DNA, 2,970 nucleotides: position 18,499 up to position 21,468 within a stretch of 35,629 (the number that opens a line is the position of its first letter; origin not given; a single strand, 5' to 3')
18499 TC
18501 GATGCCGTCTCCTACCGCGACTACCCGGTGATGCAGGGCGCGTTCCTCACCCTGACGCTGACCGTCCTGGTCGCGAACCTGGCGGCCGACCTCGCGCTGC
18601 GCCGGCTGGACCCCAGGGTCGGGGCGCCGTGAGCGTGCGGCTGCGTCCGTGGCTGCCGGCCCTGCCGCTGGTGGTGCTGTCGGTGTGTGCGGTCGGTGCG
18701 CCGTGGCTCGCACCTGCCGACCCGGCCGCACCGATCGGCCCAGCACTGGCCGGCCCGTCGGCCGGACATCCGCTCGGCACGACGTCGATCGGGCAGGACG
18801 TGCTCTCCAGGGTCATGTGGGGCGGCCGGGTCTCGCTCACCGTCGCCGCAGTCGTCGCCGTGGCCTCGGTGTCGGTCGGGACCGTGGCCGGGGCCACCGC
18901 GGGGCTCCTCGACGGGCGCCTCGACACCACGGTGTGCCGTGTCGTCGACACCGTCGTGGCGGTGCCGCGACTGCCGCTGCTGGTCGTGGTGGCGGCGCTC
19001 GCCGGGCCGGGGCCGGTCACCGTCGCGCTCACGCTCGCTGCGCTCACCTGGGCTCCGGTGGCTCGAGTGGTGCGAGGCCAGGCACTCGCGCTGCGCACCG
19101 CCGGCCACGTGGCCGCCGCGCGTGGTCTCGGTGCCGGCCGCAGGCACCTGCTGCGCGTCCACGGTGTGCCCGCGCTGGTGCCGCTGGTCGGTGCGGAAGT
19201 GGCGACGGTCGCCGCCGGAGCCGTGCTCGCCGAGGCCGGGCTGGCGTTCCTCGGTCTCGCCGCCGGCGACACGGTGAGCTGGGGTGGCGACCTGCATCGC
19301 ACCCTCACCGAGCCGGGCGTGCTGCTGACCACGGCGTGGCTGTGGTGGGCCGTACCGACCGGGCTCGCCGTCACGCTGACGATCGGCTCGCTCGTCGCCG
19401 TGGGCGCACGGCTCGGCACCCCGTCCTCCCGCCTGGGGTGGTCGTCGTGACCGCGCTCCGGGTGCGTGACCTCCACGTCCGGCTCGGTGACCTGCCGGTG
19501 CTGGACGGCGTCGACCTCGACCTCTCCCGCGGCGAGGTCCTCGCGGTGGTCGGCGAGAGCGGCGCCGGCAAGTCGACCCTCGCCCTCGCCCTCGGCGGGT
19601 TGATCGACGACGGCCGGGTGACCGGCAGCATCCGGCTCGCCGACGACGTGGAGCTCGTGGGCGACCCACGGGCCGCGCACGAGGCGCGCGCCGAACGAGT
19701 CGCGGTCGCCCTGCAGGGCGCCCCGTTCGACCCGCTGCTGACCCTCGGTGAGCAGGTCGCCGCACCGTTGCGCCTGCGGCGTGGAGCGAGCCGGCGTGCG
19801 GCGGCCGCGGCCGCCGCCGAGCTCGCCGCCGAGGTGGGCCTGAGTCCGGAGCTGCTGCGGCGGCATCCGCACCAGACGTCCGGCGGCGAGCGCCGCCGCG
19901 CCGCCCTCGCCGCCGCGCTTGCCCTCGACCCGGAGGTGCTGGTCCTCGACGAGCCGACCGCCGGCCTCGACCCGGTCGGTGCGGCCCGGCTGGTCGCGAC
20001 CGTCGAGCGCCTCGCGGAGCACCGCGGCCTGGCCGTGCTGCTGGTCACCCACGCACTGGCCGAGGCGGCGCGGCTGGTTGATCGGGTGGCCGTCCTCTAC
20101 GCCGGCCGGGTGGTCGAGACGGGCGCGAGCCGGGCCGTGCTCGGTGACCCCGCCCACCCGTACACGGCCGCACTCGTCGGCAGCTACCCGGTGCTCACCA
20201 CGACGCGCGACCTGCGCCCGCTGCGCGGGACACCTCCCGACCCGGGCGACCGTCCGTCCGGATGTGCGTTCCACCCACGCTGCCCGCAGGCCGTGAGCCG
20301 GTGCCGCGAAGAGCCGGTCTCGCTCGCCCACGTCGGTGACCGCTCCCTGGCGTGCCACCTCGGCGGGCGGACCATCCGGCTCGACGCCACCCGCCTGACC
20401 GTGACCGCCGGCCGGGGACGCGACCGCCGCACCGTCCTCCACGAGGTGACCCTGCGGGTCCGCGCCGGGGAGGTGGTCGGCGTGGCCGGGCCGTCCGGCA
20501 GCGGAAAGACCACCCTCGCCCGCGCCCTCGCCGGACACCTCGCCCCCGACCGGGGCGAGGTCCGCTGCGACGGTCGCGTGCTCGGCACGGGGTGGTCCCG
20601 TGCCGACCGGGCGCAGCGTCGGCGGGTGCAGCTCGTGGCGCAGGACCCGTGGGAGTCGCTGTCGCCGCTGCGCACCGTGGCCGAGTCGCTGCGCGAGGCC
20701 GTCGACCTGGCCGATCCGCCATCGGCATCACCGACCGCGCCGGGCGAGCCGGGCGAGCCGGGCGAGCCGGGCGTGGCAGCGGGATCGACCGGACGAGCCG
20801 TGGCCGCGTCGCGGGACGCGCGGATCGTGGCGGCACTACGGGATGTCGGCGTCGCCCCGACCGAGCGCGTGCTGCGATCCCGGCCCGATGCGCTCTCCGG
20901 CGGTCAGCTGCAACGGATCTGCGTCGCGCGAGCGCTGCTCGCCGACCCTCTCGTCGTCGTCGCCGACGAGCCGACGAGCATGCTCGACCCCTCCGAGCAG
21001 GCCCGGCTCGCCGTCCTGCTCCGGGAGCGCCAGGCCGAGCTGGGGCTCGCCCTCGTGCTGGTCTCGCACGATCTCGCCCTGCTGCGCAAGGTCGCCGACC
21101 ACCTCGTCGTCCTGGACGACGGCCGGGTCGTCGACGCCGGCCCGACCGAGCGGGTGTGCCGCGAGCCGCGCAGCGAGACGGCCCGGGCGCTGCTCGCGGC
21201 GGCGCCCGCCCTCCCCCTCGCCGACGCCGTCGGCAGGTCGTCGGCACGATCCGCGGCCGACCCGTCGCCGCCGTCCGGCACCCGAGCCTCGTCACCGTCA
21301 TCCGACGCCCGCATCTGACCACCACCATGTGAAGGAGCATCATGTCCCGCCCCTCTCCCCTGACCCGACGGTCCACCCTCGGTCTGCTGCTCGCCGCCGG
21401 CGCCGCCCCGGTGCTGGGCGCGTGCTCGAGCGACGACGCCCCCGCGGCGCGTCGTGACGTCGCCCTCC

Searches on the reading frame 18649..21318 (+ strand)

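Call 6: search_protein_families(library=pfam, proteins=[window:18649-21318:+])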
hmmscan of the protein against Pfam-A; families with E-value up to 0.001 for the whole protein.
window:18649-21318:+ (889 aa): 22 families
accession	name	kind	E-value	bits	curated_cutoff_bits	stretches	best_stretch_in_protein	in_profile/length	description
PF00005.33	ABC_tran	-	3.5e-55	186.8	25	2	597-777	1-137/137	ABC transporter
PF08352.17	oligo_HPY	-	5.2e-19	68.8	27.1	1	489-552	1-65/65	Oligopeptide/dipeptide transporter, C-terminal region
PF13304.12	AAA_21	-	7.9e-16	59.4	27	1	408-468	236-298/304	AAA domain, putative AbiEii toxin, Type IV TA system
PF13191.12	AAA_16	-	5.5e-09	37.2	32.6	1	588-802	4-166/167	AAA ATPase domain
PF13481.12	AAA_25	-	2.9e-08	34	27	0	604-637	30-61/195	AAA domain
PF13555.12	AAA_29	-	2e-07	31.1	27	0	286-311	13-38/61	P-loop containing region of AAA domain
PF13401.12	AAA_22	-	4.2e-06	27.5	27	0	296-345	6-33/130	AAA domain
PF03193.22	RsgA_GTPase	-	6.2e-06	26.6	30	0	294-317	105-128/174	RsgA GTPase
PF02463.25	SMC_N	-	1.2e-05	25.2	40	0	388-474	122-205/220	RecF/RecN/SMC N terminal domain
PF13238.12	AAA_18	-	2e-05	25.5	29.4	0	610-653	1-43/128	AAA domain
PF20720.3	nSTAND3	-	2.2e-05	24.7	27.2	0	608-633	18-43/155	Novel STAND NTPase 3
PF20703.3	nSTAND1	-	3.2e-05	24.2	27.1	0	593-626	19-52/379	Novel STAND NTPase 1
PF05729.18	NACHT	-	3.4e-05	24.2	26.7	0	609-633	2-26/167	NACHT domain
PF00485.24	PRK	-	8.2e-05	22.9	22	0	609-632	1-24/196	Phosphoribulokinase / Uridine kinase family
PF19993.5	DO-GTPase2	-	0.00011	22.4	27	0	297-385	2-89/226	Double-GTPase 2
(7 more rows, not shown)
